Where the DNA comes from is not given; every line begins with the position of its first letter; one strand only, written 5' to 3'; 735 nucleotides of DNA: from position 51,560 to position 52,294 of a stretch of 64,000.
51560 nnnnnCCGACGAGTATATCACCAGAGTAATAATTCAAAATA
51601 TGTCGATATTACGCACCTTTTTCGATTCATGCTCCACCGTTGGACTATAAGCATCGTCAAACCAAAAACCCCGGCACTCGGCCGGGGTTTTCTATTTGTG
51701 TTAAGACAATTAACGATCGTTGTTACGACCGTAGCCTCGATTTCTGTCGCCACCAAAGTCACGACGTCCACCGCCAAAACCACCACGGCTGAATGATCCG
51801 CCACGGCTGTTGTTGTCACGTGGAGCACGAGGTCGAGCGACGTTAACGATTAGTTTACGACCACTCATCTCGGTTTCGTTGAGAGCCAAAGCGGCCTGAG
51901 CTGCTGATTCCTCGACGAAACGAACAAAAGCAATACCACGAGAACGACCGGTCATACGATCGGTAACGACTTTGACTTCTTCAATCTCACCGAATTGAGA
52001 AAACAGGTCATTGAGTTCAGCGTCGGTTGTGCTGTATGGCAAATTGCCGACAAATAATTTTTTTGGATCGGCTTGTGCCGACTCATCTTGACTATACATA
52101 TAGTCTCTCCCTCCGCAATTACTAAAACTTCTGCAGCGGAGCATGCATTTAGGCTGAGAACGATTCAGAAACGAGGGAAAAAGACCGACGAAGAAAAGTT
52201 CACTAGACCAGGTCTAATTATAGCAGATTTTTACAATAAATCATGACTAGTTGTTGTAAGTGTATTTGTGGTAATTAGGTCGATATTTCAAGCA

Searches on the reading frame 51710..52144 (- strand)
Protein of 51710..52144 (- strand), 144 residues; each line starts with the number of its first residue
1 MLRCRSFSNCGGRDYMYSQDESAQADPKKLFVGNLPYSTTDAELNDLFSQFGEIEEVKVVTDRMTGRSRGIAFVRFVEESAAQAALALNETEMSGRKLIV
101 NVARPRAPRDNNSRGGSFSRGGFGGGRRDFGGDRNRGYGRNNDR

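Call 12: search_protein_families(library=pfam, proteins=[window:51710-52144:-], max_evalue=0.001)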
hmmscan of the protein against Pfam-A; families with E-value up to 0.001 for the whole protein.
window:51710-52144:- (144 aa): 3 families
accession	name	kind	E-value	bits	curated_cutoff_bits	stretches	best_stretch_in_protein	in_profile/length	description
PF00076.28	RRM_1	-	1.3e-24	86.3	20.7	1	30-98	1-69/70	RNA recognition motif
PF16842.11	RRM_occluded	-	0.00027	21.2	30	1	33-98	7-68/79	Occluded RNA-recognition motif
PF16367.11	RRM_7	-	0.00037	20.9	27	1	28-102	2-80/94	RNA recognition motif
